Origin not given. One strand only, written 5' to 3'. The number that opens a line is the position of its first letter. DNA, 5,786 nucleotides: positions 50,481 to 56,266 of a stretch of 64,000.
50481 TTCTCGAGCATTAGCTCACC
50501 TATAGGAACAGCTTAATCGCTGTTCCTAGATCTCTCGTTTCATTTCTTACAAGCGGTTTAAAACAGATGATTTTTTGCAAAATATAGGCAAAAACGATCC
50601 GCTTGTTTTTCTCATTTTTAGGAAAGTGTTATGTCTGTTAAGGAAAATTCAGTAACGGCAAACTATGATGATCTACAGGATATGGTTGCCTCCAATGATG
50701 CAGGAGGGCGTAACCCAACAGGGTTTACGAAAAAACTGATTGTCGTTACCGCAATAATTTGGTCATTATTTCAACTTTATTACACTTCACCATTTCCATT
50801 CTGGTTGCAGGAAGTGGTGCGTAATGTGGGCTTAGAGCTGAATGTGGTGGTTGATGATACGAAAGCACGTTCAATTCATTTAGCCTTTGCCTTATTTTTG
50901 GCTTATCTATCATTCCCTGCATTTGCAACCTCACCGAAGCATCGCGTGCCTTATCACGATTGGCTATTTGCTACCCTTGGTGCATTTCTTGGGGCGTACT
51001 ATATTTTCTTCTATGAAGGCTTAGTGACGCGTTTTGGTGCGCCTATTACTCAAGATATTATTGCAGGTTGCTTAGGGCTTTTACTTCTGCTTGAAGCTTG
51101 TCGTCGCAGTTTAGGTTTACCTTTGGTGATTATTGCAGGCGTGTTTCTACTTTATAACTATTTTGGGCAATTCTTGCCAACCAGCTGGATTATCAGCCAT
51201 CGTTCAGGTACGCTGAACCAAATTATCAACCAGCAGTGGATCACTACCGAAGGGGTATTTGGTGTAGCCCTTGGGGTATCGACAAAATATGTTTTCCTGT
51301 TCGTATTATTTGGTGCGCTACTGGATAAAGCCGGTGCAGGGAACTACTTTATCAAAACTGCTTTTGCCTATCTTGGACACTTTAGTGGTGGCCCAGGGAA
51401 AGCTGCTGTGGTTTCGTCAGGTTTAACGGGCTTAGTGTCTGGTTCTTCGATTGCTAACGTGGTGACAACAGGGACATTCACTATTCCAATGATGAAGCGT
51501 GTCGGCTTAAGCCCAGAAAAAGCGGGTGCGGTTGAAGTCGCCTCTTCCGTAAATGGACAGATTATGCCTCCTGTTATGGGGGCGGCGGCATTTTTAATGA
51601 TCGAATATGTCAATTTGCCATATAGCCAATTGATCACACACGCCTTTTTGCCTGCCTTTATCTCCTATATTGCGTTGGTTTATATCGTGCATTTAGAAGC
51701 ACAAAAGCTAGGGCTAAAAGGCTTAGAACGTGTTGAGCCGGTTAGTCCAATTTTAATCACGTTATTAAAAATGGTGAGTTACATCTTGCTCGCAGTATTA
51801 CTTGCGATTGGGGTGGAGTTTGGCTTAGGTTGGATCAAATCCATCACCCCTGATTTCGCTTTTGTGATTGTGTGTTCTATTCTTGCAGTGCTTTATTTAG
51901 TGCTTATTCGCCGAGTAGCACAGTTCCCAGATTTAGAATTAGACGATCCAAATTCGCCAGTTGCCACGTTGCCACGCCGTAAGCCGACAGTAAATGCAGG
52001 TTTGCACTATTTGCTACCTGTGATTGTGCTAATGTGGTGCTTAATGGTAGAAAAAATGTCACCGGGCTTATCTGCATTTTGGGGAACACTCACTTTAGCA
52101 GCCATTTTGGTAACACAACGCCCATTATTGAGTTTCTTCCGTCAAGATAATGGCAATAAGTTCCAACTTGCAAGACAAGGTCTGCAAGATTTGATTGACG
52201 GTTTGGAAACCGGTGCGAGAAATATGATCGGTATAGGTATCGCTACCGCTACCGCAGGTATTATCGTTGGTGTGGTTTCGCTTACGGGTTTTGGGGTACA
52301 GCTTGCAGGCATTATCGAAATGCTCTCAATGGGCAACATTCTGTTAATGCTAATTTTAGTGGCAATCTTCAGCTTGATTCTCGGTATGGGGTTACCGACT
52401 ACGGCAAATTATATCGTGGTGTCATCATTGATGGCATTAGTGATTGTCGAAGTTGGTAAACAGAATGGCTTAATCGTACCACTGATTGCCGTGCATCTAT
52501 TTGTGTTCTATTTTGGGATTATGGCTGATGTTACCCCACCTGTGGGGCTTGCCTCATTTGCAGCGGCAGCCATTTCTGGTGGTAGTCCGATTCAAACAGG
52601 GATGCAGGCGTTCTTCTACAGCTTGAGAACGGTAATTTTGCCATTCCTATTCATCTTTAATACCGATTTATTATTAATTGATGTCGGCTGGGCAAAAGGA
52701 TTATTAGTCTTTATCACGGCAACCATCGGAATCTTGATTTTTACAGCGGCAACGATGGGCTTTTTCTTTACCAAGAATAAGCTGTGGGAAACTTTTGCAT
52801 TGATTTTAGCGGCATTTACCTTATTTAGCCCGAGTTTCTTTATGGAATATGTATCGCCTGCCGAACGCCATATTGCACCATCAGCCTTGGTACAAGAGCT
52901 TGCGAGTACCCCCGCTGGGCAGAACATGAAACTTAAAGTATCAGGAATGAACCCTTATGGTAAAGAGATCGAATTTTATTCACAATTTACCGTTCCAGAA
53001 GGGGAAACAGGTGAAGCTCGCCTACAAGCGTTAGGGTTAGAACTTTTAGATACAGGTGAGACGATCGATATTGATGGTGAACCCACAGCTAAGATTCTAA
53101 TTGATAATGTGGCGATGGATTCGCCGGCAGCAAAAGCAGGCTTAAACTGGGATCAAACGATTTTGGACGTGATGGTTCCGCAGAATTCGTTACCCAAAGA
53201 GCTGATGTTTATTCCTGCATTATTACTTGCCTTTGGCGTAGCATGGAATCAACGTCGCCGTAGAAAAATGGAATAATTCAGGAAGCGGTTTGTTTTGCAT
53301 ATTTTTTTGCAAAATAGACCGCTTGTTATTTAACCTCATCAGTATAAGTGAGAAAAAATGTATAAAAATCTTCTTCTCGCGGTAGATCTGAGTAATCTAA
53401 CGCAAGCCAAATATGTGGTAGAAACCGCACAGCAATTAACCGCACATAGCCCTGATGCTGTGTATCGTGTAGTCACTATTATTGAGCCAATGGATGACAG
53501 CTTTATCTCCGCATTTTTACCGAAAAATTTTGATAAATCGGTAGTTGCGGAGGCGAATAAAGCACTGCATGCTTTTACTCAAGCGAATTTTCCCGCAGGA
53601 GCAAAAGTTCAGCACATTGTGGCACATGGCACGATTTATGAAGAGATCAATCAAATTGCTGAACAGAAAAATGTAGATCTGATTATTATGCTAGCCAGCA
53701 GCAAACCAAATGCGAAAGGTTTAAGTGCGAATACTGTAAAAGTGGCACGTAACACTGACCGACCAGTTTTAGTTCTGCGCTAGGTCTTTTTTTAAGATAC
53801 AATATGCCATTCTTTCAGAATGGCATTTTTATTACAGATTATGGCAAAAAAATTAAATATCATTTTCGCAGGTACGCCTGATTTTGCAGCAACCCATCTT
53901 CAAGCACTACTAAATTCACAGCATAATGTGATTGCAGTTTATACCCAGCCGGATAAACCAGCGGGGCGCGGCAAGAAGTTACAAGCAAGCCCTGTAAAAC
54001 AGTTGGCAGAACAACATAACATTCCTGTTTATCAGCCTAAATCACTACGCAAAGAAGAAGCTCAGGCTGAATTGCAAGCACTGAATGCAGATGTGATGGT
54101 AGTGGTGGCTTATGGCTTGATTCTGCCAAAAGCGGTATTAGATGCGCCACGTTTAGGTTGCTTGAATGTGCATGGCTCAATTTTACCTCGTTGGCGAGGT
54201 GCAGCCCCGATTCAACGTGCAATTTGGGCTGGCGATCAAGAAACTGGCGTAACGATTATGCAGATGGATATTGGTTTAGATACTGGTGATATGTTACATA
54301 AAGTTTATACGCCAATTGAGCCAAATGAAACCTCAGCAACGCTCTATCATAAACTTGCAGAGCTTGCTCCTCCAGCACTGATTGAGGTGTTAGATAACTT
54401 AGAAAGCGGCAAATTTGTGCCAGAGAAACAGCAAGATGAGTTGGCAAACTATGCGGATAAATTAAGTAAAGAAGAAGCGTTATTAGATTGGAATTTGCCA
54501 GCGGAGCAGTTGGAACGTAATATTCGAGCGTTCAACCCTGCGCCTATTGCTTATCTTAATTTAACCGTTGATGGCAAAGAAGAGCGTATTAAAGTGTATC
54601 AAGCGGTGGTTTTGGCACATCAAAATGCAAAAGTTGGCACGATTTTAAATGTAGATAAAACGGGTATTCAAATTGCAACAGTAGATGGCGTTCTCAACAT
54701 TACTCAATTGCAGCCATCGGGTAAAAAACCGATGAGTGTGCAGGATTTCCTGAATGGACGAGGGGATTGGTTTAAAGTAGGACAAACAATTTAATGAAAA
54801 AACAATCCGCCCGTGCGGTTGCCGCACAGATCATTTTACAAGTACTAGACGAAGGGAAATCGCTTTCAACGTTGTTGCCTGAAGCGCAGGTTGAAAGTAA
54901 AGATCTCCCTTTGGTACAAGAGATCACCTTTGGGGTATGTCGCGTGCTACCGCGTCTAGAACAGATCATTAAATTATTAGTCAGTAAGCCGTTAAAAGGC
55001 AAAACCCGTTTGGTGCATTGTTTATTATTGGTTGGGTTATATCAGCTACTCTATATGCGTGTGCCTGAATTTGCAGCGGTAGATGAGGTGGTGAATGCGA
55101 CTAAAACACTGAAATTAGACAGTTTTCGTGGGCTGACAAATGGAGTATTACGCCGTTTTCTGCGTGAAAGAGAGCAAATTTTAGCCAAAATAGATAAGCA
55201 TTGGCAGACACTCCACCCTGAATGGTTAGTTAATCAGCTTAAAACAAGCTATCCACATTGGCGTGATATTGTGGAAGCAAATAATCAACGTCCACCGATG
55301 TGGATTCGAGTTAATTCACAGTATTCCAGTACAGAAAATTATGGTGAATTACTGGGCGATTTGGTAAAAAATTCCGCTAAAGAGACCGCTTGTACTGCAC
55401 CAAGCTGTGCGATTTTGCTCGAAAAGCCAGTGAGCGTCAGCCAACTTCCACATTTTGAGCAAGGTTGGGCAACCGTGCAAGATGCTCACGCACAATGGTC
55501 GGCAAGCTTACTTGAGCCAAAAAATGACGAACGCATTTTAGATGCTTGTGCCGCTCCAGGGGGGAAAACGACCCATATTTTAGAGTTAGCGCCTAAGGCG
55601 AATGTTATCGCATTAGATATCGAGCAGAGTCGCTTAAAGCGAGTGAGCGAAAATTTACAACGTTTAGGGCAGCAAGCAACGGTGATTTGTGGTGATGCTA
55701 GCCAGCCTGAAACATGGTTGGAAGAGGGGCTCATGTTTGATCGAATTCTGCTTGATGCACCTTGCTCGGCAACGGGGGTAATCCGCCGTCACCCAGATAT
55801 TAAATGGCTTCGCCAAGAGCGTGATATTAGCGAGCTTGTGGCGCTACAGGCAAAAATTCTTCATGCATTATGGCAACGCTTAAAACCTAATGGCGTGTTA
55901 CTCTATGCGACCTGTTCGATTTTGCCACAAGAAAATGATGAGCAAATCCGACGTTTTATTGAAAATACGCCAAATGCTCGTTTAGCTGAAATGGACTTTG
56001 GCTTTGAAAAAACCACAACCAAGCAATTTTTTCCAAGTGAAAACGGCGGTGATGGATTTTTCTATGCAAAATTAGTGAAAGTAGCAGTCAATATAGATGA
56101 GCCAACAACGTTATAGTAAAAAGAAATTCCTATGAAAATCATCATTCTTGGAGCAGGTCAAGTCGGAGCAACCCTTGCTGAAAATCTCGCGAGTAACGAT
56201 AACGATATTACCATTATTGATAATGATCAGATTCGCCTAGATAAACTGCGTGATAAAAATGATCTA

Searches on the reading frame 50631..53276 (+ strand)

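Call 38: search_protein_families(library=pfam, proteins=[window:50631-53276:+], max_evalue=0.00001)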
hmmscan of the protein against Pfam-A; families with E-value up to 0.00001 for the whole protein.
window:50631-53276:+ (881 aa): 2 families
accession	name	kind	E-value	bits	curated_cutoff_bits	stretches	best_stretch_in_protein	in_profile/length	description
PF06808.19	DctM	-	9.7e-76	255.7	23.8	1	148-685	1-409/413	Tripartite ATP-independent periplasmic transporter, DctM component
PF11874.13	DUF3394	-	1.8e-62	210.7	28.2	1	691-879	2-180/181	Domain of unknown function (DUF3394)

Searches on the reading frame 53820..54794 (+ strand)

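Call 52: search_protein_families(library=pfam, proteins=[window:53820-54794:+], max_evalue=0.00001)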
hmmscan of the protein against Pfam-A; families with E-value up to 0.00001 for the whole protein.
window:53820-54794:+ (324 aa): 2 families
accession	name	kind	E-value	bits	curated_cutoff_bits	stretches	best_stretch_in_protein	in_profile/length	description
PF00551.24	Formyl_trans_N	-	7.3e-58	195.7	26.1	1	13-191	4-181/181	Formyl transferase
PF02911.23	Formyl_trans_C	-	9e-28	96.8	21.1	1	214-314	1-99/100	Formyl transferase, C-terminal domain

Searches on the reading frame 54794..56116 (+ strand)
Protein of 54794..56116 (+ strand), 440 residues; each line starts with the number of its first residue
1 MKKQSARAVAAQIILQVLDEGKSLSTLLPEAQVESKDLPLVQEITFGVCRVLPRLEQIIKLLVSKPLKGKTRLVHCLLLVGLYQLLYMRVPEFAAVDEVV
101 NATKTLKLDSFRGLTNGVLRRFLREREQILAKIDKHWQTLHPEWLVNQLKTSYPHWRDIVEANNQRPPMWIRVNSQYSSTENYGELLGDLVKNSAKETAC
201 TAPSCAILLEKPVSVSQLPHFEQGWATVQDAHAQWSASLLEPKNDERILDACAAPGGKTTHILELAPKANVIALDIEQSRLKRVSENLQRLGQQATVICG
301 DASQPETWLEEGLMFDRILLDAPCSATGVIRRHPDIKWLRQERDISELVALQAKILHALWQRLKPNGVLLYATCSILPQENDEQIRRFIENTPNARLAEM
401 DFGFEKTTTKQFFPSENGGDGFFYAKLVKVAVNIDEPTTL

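Call 52: search_protein_families(library=pfam, proteins=[window:54794-56116:+], max_evalue=0.00001)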
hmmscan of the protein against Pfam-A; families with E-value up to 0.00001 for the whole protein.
window:54794-56116:+ (440 aa): 5 families
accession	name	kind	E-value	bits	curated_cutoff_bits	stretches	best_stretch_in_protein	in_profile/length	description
PF01189.24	Methyltr_RsmB-F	-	1.9e-74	250.1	27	1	238-427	2-198/199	16S rRNA methyltransferase RsmB/F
PF01029.23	NusB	-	1.1e-24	87.7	23.1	1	5-124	2-133/133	NusB family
PF22458.1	RsmF-B_ferredox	-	7.5e-20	71.3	27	1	141-215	1-73/74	Methyltr_RsmF/B-like, ferredoxin-like domain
PF13847.12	Methyltransf_31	-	6.4e-08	32.8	27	1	243-381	2-118/145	Methyltransferase domain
PF01728.25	FtsJ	-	5.6e-06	26.8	24.1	0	240-372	19-138/181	FtsJ-like methyltransferase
